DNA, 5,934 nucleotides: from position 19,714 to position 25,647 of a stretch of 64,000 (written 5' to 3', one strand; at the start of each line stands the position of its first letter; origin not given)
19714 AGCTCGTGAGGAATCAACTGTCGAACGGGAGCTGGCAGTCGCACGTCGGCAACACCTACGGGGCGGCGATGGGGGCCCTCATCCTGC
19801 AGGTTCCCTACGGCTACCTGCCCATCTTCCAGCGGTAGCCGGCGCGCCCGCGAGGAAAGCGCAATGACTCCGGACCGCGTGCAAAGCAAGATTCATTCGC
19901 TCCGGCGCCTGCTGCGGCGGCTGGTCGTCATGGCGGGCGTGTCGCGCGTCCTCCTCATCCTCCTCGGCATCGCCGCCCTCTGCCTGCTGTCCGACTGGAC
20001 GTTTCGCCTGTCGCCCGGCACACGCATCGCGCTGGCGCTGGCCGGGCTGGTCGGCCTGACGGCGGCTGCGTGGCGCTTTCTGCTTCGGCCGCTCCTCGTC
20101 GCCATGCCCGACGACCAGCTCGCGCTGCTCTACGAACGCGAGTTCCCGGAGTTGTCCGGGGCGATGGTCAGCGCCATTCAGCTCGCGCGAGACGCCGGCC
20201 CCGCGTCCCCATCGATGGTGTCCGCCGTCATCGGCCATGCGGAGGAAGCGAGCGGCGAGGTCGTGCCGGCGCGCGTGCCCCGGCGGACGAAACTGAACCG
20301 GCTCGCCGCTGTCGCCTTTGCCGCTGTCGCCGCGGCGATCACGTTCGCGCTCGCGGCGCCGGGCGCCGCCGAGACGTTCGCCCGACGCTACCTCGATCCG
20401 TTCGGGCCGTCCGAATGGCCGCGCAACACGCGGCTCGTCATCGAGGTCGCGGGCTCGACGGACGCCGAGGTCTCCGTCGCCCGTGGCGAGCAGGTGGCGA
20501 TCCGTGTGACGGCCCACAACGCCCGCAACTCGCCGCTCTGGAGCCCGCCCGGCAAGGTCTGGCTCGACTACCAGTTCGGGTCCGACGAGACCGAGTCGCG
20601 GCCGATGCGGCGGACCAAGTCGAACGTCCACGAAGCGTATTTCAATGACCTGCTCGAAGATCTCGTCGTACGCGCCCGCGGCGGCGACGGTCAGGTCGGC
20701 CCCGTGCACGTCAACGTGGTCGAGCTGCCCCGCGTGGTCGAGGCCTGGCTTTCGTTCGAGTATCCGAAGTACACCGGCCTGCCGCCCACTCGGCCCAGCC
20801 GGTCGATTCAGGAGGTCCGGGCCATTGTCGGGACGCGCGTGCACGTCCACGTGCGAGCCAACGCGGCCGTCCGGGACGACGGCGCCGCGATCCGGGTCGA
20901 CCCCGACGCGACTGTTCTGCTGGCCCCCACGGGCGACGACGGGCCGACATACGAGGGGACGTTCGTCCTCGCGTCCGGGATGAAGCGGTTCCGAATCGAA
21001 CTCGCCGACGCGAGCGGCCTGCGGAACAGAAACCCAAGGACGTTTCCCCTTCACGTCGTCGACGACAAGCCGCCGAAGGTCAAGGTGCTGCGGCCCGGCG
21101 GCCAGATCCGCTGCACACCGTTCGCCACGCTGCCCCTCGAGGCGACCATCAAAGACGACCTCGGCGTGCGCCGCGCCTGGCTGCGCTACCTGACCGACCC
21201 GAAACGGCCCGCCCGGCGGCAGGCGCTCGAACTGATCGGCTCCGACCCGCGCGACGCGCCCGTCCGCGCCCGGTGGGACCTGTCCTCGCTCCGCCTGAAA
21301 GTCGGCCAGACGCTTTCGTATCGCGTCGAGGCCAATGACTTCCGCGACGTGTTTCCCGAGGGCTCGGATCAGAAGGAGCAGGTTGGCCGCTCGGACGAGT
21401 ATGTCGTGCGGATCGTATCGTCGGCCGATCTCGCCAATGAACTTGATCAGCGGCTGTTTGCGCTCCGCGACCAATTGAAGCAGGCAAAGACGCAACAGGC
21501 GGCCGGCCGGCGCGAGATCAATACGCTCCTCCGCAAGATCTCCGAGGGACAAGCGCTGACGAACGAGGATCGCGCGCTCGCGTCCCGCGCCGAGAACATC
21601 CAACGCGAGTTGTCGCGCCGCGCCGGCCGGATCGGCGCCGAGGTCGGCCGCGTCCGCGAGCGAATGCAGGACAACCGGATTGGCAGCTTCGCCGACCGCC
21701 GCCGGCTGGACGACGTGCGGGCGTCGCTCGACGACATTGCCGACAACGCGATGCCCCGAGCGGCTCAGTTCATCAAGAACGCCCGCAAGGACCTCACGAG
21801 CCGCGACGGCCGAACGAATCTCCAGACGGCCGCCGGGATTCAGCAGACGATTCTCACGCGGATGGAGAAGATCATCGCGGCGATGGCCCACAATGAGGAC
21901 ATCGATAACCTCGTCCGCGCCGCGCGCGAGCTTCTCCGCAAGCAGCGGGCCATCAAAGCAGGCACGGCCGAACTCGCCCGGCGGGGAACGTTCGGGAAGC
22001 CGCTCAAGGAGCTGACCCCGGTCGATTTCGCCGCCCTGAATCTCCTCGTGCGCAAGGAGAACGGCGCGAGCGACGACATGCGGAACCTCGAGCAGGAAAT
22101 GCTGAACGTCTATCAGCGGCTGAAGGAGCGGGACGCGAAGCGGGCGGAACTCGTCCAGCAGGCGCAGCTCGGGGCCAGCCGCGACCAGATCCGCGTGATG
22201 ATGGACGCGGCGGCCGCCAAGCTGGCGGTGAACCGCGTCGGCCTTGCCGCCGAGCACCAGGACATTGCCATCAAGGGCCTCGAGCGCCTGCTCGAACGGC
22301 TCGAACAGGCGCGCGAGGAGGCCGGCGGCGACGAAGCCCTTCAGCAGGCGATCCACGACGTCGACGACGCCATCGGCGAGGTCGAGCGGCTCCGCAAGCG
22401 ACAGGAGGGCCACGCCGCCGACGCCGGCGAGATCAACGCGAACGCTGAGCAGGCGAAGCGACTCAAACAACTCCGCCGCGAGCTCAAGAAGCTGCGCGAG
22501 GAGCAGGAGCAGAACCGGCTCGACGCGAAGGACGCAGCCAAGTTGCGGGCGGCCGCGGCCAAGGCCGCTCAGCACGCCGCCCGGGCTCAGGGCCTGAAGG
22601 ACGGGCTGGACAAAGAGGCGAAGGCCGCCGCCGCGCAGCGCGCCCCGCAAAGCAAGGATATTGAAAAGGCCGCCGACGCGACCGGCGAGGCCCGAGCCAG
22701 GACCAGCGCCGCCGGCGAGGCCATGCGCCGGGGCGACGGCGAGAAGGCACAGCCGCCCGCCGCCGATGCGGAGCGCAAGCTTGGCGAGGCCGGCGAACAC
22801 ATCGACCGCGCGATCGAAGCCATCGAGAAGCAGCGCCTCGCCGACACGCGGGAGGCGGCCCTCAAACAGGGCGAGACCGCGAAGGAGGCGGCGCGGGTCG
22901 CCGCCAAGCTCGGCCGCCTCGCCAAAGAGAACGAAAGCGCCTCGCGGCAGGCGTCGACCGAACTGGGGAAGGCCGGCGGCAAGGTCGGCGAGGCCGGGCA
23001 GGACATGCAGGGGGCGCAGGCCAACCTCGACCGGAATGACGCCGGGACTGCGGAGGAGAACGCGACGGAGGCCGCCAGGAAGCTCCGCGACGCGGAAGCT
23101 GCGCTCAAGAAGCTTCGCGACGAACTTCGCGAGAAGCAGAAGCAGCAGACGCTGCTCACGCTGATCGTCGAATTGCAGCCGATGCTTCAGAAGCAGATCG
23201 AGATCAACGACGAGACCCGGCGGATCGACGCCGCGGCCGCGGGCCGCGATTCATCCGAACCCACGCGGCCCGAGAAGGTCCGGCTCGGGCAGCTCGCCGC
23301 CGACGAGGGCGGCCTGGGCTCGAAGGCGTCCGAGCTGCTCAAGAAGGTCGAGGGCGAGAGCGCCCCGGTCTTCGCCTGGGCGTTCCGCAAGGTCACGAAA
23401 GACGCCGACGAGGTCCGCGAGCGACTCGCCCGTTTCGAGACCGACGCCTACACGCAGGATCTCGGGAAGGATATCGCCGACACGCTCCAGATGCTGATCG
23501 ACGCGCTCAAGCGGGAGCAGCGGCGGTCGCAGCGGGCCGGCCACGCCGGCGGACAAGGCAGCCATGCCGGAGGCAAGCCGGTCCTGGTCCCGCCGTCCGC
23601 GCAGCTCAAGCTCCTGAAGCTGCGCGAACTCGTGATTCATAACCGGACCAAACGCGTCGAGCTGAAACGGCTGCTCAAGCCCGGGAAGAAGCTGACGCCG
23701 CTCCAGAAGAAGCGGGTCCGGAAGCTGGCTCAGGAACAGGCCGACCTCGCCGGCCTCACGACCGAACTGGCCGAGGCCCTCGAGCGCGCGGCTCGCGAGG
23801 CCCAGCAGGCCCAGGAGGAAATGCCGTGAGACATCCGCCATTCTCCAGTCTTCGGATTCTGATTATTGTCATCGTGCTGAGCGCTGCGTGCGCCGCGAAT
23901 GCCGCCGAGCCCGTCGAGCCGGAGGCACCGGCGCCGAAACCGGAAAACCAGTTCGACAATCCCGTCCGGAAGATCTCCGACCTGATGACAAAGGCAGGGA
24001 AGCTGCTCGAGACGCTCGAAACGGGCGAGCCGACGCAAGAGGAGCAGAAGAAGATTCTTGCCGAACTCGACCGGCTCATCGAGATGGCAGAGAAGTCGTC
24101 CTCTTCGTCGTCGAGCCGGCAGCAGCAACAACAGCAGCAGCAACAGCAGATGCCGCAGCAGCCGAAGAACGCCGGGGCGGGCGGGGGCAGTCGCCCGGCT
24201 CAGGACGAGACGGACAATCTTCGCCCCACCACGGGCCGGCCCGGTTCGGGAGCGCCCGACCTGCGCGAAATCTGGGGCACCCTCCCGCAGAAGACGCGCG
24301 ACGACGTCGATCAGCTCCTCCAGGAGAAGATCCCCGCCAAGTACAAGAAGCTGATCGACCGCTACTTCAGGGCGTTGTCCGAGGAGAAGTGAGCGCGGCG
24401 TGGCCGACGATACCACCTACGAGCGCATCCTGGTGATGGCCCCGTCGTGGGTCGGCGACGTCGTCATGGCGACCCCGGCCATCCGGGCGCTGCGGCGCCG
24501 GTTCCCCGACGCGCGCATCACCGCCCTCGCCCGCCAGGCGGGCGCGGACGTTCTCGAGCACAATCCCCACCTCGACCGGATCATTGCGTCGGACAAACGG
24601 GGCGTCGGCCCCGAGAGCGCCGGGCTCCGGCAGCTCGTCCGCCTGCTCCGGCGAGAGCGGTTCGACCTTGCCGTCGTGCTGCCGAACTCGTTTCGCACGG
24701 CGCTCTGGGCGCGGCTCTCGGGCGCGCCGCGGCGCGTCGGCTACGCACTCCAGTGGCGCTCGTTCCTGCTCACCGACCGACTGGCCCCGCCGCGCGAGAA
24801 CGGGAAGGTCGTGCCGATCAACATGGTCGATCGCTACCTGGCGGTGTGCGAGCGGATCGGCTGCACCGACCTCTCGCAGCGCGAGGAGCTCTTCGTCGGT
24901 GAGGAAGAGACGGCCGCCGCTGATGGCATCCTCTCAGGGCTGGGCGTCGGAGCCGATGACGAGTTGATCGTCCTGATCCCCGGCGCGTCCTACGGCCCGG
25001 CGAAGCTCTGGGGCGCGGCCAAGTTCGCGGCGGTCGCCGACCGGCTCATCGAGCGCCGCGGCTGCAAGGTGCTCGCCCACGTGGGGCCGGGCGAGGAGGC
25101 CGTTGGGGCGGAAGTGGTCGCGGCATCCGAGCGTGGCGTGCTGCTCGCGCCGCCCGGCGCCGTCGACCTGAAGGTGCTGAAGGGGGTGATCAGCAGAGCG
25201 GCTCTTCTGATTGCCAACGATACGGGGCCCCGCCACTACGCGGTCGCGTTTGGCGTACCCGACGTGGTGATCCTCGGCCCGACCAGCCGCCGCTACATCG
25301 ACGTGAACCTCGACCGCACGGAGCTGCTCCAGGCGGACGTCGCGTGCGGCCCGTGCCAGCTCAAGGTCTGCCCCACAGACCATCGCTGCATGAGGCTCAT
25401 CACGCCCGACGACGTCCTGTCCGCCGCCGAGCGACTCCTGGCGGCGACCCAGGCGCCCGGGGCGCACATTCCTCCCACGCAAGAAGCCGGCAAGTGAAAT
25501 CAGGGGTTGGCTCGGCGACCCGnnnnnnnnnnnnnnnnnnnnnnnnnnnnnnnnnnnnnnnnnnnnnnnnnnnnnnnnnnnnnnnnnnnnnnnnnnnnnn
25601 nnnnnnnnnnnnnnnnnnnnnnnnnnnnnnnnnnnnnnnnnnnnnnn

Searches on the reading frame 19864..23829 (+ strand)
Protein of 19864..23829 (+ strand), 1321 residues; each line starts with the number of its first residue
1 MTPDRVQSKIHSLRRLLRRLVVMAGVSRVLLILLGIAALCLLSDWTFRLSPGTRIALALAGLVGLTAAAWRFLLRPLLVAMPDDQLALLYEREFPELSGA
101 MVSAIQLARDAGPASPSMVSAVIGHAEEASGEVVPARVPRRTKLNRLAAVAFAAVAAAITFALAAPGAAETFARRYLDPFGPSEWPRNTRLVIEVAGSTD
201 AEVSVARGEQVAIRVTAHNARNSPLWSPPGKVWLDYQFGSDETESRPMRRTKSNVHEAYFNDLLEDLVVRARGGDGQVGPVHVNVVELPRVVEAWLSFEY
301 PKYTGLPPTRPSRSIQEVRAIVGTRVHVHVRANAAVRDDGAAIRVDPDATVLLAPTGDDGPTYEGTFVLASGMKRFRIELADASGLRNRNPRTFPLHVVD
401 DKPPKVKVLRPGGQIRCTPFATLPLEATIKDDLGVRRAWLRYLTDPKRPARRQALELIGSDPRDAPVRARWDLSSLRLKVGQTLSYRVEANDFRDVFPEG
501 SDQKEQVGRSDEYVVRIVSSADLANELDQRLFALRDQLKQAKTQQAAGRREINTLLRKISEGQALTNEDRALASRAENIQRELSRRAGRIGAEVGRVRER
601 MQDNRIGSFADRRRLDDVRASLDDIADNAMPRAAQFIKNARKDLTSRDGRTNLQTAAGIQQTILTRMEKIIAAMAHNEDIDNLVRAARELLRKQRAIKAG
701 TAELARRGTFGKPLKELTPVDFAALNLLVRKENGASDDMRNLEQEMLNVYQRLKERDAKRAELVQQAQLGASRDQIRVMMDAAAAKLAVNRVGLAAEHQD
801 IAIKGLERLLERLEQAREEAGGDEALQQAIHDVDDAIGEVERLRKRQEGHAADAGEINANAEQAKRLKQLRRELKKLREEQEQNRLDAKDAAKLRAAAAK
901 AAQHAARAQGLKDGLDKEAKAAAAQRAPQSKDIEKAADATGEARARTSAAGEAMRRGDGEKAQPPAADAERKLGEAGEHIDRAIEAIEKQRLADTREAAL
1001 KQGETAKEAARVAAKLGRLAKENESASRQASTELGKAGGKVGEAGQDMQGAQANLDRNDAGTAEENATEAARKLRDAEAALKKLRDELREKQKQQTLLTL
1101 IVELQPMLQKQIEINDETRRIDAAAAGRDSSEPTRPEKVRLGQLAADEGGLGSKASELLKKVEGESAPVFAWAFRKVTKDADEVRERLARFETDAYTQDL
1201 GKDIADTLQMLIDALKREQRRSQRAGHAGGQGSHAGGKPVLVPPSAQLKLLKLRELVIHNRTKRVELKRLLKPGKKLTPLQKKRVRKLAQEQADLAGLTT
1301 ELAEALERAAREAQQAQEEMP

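Call 68: search_protein_families(library=pfam, proteins=[window:19864-23829:+], max_evalue=0.001)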
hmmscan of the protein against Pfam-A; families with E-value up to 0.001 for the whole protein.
window:19864-23829:+ (1321 aa): 1 family
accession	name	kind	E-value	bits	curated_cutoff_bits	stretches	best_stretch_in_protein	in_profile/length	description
PF13779.11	DUF4175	-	1.5e-09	36.9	27.3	1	291-1027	185-779/825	Domain of unknown function (DUF4175)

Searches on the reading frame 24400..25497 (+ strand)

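Call 68: search_protein_families(library=pfam, proteins=[window:24400-25497:+], max_evalue=0.001)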
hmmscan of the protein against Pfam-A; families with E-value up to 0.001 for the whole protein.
window:24400-25497:+ (365 aa): 1 family
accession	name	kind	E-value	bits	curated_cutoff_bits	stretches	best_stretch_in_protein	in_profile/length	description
PF01075.23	Glyco_transf_9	-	2.8e-30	105.9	22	1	77-327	2-244/247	Glycosyltransferase family 9 (heptosyltransferase)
